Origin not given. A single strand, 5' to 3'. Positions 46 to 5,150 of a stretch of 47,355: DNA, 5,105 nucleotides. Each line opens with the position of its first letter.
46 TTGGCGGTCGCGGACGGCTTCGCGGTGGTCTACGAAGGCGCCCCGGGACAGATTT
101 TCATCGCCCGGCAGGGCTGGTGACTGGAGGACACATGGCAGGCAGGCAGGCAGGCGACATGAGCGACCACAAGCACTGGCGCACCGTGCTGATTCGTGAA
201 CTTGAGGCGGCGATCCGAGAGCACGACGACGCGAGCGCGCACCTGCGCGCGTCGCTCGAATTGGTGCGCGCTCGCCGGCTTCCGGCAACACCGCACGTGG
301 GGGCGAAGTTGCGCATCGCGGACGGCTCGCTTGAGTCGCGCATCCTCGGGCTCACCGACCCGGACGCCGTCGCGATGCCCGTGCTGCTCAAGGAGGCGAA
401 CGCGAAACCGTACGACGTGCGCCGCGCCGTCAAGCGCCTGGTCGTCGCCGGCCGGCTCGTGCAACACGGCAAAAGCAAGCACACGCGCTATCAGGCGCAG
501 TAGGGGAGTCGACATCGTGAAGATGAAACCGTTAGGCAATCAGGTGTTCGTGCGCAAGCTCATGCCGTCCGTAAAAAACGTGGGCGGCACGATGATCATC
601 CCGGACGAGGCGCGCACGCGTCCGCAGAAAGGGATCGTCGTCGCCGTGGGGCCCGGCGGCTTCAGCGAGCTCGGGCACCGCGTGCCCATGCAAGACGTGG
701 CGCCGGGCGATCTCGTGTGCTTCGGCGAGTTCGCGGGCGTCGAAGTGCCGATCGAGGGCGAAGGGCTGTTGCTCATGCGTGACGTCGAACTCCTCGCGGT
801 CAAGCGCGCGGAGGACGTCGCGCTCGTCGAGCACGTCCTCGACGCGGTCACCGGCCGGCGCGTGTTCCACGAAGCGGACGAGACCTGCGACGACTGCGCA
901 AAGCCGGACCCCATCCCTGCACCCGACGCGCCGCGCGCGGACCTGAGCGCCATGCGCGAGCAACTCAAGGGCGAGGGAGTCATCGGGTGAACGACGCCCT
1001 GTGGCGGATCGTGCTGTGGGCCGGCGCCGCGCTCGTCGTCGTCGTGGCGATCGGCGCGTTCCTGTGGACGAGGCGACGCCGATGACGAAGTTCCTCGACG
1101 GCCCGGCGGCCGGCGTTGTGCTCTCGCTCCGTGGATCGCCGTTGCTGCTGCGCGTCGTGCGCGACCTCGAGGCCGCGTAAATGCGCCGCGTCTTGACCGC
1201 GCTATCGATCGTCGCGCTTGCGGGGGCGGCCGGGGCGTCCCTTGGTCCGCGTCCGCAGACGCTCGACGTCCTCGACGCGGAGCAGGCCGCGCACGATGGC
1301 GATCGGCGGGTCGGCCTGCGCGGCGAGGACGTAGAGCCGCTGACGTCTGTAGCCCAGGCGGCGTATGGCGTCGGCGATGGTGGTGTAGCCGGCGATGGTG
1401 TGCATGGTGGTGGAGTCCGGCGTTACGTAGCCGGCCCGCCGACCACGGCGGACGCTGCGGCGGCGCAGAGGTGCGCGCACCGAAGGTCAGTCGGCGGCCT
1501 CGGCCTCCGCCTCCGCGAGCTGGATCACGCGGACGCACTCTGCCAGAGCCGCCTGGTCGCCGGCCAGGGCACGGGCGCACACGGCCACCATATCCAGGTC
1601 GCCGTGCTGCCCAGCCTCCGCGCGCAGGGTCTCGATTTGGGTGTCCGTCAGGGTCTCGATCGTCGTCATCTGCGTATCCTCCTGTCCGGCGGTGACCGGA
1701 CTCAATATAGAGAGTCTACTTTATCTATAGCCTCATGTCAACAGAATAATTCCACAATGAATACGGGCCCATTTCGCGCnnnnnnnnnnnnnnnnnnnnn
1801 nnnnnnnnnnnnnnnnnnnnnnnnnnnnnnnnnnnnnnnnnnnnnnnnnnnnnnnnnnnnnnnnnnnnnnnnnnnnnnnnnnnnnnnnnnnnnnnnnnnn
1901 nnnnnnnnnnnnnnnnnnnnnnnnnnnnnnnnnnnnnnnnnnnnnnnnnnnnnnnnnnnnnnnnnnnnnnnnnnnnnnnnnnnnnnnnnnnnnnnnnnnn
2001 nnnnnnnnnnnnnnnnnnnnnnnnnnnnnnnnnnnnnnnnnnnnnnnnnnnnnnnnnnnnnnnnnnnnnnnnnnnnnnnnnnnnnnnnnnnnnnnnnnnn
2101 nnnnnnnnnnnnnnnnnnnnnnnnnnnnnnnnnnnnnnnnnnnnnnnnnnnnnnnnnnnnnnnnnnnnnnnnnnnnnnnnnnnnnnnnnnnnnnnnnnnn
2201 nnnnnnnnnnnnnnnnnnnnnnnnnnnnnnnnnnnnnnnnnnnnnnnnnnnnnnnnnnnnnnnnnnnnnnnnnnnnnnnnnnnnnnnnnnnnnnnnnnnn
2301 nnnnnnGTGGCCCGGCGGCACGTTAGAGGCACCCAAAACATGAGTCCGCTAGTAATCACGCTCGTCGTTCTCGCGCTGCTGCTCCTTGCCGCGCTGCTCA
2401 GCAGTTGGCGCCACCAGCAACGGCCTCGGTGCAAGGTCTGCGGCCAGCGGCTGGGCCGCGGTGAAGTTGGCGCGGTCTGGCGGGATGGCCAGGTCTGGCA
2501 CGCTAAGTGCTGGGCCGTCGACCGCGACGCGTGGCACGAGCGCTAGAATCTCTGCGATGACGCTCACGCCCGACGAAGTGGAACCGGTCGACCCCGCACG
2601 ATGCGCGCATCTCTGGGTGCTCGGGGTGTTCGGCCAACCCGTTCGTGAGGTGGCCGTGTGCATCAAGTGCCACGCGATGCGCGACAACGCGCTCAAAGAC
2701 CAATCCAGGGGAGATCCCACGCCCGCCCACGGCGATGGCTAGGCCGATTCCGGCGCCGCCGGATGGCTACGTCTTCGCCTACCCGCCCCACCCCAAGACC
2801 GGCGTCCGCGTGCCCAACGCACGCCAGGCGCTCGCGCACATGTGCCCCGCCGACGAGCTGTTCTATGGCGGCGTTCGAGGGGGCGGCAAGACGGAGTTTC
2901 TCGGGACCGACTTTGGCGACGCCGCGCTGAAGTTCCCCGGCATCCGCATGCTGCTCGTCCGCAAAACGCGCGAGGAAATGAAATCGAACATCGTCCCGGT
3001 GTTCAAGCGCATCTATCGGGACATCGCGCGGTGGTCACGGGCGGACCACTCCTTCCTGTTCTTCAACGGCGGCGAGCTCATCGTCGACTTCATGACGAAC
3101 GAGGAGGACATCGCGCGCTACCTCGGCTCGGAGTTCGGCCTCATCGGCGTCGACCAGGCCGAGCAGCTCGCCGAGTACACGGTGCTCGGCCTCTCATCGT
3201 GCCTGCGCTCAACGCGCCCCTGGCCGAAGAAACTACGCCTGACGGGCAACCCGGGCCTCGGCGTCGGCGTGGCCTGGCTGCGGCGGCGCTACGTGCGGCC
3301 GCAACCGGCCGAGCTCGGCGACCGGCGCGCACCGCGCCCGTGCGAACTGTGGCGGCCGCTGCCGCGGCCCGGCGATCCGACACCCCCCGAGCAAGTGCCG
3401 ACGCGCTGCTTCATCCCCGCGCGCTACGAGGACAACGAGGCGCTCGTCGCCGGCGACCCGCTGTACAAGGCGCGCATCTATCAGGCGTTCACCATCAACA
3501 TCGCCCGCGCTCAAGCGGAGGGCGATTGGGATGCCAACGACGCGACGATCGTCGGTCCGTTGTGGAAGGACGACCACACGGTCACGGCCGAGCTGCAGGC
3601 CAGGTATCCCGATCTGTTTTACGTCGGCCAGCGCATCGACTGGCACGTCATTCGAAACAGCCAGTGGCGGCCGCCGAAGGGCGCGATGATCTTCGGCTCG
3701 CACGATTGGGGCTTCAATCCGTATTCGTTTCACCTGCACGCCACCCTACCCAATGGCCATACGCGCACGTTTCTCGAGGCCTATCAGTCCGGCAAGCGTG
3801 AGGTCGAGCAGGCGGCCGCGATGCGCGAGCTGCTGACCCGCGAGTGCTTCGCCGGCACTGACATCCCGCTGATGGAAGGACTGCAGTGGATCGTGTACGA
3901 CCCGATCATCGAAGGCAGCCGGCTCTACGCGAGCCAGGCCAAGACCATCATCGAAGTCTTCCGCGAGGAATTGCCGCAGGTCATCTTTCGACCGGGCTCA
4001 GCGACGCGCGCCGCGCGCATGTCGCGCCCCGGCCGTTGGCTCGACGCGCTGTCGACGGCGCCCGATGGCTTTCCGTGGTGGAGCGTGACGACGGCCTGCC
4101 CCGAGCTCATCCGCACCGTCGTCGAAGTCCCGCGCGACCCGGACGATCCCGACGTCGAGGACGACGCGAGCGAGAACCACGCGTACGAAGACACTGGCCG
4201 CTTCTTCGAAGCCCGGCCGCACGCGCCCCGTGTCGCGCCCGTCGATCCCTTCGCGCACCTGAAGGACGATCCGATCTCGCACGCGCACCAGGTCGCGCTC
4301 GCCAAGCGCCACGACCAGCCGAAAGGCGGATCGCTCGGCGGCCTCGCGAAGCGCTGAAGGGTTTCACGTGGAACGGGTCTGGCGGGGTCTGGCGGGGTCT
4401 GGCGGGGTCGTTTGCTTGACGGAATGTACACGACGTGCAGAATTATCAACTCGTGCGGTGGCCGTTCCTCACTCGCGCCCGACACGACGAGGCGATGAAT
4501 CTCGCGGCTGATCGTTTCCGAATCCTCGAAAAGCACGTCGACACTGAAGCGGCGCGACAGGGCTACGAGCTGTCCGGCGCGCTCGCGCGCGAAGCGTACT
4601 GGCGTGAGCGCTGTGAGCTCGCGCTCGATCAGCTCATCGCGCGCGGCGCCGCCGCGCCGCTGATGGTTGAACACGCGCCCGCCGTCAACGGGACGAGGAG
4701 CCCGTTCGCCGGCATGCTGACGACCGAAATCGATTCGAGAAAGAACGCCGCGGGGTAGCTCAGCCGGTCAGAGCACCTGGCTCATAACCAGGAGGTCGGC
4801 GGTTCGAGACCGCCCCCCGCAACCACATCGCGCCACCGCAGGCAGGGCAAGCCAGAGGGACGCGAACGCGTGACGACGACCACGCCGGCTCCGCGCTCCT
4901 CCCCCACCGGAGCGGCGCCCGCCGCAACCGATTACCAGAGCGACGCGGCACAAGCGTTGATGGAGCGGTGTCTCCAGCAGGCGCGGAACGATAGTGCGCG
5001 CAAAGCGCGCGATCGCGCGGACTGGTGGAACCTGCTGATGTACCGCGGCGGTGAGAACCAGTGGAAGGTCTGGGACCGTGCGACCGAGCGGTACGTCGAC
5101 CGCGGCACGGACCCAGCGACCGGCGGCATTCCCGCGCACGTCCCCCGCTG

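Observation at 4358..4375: Canonical chromosomal-type parS core right after the terminase gene, in a phage encoding an orphan ParB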

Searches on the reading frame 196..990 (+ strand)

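Call 8: search_protein_families(library=phrogs, proteins=[window:196-990:+])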
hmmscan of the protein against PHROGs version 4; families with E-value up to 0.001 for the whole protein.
window:196-990:+ (264 aa): 1 family
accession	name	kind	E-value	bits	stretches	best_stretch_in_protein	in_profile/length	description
phrog_3188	-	other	5.5e-14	52.8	1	109-203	2-94/96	co-chaperonin GroES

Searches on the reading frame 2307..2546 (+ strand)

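Call 8: search_protein_families(library=phrogs, proteins=[window:2307-2546:+])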
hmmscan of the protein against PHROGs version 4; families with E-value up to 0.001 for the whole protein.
window:2307-2546:+ (79 aa): 1 family
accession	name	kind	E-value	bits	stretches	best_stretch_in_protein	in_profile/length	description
phrog_1581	-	unknown function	0.0006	20.6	1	32-72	97-137/176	-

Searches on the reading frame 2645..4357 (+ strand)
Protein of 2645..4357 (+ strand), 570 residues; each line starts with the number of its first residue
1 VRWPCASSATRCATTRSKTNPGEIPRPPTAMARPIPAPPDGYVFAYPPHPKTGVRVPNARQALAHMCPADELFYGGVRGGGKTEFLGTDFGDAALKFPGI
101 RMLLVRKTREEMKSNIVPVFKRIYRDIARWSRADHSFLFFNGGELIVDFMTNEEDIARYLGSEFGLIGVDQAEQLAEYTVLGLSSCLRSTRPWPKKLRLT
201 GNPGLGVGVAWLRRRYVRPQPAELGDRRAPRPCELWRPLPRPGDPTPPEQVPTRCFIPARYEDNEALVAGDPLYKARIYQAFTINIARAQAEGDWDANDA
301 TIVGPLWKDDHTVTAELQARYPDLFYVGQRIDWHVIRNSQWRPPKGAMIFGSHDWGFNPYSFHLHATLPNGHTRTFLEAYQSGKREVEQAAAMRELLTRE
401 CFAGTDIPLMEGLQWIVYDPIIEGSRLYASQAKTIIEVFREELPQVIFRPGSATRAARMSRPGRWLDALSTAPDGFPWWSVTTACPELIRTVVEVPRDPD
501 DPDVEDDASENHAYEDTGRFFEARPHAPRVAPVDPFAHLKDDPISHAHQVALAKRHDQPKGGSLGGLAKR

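Call 6: search_protein_families(library=pfam, proteins=[window:2645-4357:+])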
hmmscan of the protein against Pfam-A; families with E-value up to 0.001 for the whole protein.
window:2645-4357:+ (570 aa): 0 families

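Call 8: search_protein_families(library=phrogs, proteins=[window:2645-4357:+])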
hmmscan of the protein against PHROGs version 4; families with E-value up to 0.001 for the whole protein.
window:2645-4357:+ (570 aa): 1 family
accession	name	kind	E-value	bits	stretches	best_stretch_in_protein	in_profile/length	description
phrog_979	-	head and packaging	1.6e-21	77.6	1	57-300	154-411/642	terminase large subunit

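Call 11: find_related_loci(query=window:2645-4357:+, collection=viral_contigs, flank=4000)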
Query window:2645-4357:+ (570 aa) in viral_contigs; peptide patterns used: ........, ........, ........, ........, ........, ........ (x = any residue, [..] = any of these).
25 stretches matched a pattern; 8 encode a relative of the query (tblastn E <= 1e-3); 8 distinct loci.
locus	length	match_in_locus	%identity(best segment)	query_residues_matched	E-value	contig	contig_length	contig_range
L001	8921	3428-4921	52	60-554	9e-148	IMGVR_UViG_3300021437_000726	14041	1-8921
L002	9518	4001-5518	48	39-553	1e-143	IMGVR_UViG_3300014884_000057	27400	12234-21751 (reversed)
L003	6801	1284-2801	48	39-553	1e-143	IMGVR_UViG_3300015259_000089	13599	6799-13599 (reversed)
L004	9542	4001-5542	49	57-559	9e-142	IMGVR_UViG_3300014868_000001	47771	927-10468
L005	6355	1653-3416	42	24-560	1e-115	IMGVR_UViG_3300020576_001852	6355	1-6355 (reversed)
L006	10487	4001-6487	44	39-570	2e-110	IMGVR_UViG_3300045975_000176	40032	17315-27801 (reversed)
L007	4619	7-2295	45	104-570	2e-96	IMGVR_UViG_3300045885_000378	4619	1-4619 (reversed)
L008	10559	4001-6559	42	18-565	7e-116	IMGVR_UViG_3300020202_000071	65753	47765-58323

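Call 15: find_related_loci(query=window:2645-4357:+, collection=genome_contigs, flank=10000)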
Query window:2645-4357:+ (570 aa) in genome_contigs; peptide patterns used: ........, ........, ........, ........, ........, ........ (x = any residue, [..] = any of these).
103 stretches matched a pattern; 1 encode a relative of the query (tblastn E <= 1e-3); 1 distinct loci.
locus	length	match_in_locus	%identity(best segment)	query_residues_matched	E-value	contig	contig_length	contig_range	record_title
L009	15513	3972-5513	47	57-555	5e-135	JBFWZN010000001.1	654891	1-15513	MAG: Vicinamibacterales bacterium isolate CA_2019_TPBS_189 NODE_65_length_654891_cov_9.948085_TPBS, whole genome shotgun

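Call 16: find_encoding_contigs(protein=window:2645-4357:+, flank=3000, max_places=6)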
Protein window:2645-4357:+ (570 aa): no gene with exactly this product is on record in the collection.

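Call 28: find_homologous_proteins(query=window:2735-4357:+, max_evalue=1e-30)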
Query window:2735-4357:+ (540 aa): 112 proteins with E <= 1e-30 among 8000 candidates.
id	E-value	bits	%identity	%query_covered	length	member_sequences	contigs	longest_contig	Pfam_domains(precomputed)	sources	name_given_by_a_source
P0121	0.0e+0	1279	100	100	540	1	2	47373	-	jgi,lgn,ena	-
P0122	2.2e-261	887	71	100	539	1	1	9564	-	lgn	-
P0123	3.1e-255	866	71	97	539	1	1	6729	-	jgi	jgi:phage terminase large subunit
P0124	1.4e-223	762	63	99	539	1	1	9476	-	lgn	-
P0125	5.8e-216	737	60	98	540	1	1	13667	-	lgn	-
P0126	7.5e-215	733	62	98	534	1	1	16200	-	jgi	jgi:hypothetical protein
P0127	1.9e-195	669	56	96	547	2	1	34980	-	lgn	-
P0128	2.9e-189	648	57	87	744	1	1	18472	PF13403.12,PF14890.12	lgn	-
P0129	2.1e-186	639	56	97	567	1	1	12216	-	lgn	-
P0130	7.8e-160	551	51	94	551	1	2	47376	PF04466.20,PF03237.22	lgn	-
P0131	5.7e-159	549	50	97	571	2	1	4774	PF04466.20,PF03237.22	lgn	-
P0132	3.4e-158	546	52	94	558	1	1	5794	PF04466.20,PF03237.22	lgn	-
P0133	3.9e-158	546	52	93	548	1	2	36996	PF04466.20,PF03237.22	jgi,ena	jgi:hypothetical protein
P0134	7.2e-158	545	52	92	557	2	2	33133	PF04466.20,PF03237.22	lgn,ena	-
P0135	2.5e-155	536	50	97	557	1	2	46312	PF04466.20,PF03237.22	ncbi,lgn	-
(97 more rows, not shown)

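Call 29: find_encoding_contigs(protein=P0122, flank=8000, max_places=2)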
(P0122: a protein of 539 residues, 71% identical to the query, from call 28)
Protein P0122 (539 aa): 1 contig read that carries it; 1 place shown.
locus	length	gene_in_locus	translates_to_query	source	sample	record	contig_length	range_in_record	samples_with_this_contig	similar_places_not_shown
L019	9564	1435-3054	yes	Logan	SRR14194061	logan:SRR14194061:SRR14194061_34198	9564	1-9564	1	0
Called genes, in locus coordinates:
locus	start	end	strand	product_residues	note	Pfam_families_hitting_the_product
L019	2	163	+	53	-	?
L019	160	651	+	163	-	-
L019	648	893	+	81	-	-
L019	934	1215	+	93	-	-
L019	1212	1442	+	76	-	-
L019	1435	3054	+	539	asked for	-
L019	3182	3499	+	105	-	-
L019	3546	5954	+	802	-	-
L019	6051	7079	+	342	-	-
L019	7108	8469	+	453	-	-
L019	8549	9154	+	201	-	-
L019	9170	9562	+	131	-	?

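Call 30: find_encoding_contigs(protein=P0123, flank=8000, max_places=2)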
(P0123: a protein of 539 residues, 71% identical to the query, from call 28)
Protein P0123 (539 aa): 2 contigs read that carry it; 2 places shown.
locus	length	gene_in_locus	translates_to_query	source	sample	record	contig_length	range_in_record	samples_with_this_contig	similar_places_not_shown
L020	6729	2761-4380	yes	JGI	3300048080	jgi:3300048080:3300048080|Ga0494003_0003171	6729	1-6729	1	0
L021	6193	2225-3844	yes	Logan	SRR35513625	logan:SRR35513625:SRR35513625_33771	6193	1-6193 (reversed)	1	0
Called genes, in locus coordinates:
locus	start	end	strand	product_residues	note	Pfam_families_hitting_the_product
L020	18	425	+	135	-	-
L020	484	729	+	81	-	-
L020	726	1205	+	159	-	PF00166:Cpn10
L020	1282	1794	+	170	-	-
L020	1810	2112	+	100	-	-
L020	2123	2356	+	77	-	-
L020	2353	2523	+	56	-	-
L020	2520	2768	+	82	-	-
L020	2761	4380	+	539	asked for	-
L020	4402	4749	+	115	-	-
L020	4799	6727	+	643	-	?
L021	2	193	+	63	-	?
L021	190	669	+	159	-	PF00166:Cpn10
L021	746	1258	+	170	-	-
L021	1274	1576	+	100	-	-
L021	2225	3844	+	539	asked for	-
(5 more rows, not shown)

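Call 31: find_encoding_contigs(protein=P0126, flank=10000, max_places=2)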
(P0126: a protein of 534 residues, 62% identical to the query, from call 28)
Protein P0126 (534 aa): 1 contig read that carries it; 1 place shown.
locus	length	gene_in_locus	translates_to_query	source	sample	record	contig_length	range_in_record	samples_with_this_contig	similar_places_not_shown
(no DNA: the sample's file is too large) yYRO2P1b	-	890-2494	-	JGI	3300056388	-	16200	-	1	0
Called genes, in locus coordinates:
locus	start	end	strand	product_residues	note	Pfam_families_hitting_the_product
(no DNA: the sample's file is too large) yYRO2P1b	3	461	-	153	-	?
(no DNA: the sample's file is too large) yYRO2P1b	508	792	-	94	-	-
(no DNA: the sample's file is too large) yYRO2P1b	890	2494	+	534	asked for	-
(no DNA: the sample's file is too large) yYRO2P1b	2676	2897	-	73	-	-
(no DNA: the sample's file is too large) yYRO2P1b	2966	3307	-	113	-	-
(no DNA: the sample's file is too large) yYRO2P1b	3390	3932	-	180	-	PF18894:PhageMetallopep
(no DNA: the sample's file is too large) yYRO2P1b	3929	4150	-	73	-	-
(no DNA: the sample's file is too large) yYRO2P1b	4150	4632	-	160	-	PF00166:Cpn10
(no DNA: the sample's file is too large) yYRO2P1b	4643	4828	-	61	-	-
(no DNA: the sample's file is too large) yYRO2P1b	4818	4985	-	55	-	-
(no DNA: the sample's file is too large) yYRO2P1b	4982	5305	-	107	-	-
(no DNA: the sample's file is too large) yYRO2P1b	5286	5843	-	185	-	-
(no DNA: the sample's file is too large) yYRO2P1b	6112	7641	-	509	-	PF02195:ParB_N, PF17762:HTH_ParB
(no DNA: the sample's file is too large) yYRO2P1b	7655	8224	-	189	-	-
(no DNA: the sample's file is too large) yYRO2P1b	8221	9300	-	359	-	-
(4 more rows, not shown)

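Call 35: find_related_loci(query=A1, collection=metagenome_contigs, flank=10000)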
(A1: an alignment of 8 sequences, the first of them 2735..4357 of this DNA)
Query A1 (540 aa) in metagenome_contigs; peptide patterns used: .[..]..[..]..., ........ (x = any residue, [..] = any of these).
327 stretches matched a pattern, but none encodes a relative of the query by tblastn (E <= 1e-3).

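Call 36: find_related_loci(query=A1, collection=viral_contigs, flank=10000)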
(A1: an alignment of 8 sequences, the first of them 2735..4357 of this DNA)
Query A1 (540 aa) in viral_contigs; peptide patterns used: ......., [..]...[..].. (x = any residue, [..] = any of these).
160 stretches matched a pattern; 11 encode a relative of the query (tblastn E <= 1e-3); 11 distinct loci.
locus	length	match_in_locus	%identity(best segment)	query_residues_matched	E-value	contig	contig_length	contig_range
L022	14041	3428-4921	52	30-524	6e-148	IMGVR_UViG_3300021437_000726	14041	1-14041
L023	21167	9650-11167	48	9-523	1e-143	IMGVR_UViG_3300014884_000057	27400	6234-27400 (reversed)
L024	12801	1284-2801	48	9-523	1e-143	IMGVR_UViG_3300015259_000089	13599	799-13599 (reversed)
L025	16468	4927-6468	49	27-529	1e-141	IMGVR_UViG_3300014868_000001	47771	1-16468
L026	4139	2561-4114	47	26-526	5e-139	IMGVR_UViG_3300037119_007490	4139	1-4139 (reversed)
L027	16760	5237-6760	47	27-525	4e-131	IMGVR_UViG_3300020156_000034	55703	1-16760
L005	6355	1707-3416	43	13-530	6e-115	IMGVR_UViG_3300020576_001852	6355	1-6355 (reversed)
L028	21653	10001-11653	44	9-533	7e-129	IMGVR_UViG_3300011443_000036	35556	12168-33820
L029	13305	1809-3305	50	27-527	5e-148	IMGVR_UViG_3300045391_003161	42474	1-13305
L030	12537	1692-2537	44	255-536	3e-55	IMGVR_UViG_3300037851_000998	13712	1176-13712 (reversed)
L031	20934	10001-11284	22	37-499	1e-23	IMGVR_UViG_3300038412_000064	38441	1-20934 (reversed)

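Call 37: find_encoding_contigs(protein=P0124, flank=8000, max_places=2)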
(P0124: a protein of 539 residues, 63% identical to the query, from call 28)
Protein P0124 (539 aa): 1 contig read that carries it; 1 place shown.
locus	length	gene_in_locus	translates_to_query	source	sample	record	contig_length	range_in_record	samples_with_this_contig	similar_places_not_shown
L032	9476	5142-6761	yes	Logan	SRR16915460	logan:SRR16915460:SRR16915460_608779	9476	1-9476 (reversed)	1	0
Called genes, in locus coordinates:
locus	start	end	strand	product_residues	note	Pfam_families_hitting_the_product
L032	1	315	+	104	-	?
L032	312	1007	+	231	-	-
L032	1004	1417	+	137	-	-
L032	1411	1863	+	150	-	-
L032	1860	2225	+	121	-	-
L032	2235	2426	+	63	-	-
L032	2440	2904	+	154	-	-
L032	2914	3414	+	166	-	PF00166:Cpn10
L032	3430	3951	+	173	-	PF18894:PhageMetallopep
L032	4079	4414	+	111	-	-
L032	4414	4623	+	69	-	-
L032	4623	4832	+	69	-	-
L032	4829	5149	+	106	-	-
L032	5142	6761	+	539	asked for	-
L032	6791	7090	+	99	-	-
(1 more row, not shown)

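Call 77: find_encoding_contigs(protein=P0127, flank=10000, max_places=2)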
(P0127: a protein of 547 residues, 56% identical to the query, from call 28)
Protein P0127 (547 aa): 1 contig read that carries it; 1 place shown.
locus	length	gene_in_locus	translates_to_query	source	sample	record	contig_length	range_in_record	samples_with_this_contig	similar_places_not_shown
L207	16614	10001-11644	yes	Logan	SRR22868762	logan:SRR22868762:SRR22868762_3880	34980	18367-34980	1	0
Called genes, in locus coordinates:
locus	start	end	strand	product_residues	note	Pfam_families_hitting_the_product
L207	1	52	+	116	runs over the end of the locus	-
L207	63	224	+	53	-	-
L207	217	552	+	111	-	-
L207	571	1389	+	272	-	-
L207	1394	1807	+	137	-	-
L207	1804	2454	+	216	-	-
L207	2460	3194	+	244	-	-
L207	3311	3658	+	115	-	PF07120:DUF1376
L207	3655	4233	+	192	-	-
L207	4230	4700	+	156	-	PF00166:Cpn10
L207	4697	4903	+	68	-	-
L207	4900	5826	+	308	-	PF00145:DNA_methylase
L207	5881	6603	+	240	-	PF00145:DNA_methylase (weak)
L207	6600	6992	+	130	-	-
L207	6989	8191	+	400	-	PF01555:N6_N4_Mtase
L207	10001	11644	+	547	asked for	-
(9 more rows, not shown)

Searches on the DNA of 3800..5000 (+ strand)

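Call 4: search_dna_similar(query=window:3800-5000:+, collection=phages, mode=distant, max_rows=40)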
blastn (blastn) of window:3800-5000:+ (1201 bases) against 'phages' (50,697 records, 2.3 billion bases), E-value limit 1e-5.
Records with a match: 26; places in all: 28; records where one place covers at least 80% of the query: 0.
Best place of each record, by identity: 80-90% 11; 60-80% 15.
By first word of the organism name: Klebsiella 5; Xanthomonas 4; Streptomyces 4; Rhizobium 3; Bacteriophage 2; Variovorax 2; Salmonella 2; Nocardia 1; Salicola 1; Ruegeria 1; and 1 more.
By host as written in the record: Klebsiella pneumoniae 5; - 3; Xanthomonas oryzae pv. oryzae 2; Xanthomonas arboricola pv. juglandis IVIA 1317-1a 2; Streptomyces lividans JI 1326 2; Variovorax boronicumulans DSM 21722 1; Rhizobium leguminosarum VF39SM 1; R. phaseoli sv. phaseoli INC 2-5 1; and 9 more.
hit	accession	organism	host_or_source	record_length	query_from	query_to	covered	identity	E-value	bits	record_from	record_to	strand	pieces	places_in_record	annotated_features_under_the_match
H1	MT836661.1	Bacteriophage sp.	human fecal samples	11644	952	1046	8%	75.5%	4e-7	64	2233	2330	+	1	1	record has no annotation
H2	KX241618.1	Xanthomonas phage Xoo-sp2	Xanthomonas oryzae pv. oryzae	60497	945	1029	7%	77.6%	1e-7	65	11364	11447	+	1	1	none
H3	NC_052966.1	Xanthomonas phage Xoo-sp2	Xanthomonas oryzae pv. oryzae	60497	945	1029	7%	77.6%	1e-7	65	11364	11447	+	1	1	none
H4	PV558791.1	Variovorax phage VBv52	Variovorax boronicumulans DSM 21722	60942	945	1027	7%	78.3%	3e-8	66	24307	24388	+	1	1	record has no annotation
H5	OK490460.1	Klebsiella phage Kp4882-1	Klebsiella pneumoniae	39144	957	1036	7%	77.8%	5e-6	59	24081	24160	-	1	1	record has no annotation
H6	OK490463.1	Klebsiella phage Kp4884-1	Klebsiella pneumoniae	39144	957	1036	7%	77.8%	5e-6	59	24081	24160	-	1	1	record has no annotation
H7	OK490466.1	Klebsiella phage Kp4885-1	Klebsiella pneumoniae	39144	957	1036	7%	77.8%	5e-6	59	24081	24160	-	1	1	record has no annotation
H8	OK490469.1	Klebsiella phage Kp4886-1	Klebsiella pneumoniae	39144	957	1036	7%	77.8%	5e-6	59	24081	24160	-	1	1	record has no annotation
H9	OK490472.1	Klebsiella phage Kp4887-1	Klebsiella pneumoniae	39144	957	1036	7%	77.8%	5e-6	59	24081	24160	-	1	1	record has no annotation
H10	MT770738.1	Rhizobium phage B1VFA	Rhizobium leguminosarum VF39SM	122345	950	1026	6%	80.5%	7e-10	73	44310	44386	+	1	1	tRNA-Met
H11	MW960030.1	Rhizobium phage RHph_X66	R. phaseoli sv. phaseoli INC 2-5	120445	950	1026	6%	80.5%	9e-9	69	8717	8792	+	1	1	tRNA-Met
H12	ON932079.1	Xanthomonas phage vB_Xar_IVIA-DoCa5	Xanthomonas arboricola pv. juglandis ...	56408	950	1026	6%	80.5%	9e-9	69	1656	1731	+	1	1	none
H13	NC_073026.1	Xanthomonas phage vB_Xar_IVIA-DoCa5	Xanthomonas arboricola pv. juglandis ...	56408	950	1026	6%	80.5%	9e-9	69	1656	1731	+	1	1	none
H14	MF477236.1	Nocardia phage NTR1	Nocardia transvalensis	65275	947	1024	6%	78.5%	5e-6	60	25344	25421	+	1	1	none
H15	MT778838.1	Rhizobium phage V1VFA-S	-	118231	950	1026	6%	79.2%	1e-7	64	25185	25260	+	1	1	tRNA-Met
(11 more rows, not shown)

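Call 88: search_rna_families(source=window, start=4200, end=4900, threshold=evalue, max_evalue=1)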
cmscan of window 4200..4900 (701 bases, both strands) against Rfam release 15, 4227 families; matches with E-value up to 1: 2.
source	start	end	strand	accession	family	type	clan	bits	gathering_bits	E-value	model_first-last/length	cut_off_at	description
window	4749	4822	+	RF00005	tRNA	Gene; tRNA;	CL00001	66.3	29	3.7e-14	1-71/71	no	tRNA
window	4750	4822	-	RF04354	Plastid-ycf2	Cis-reg;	-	23.1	65.7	0.03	1-75/75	no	Plastid-ycf2 5UTR RNA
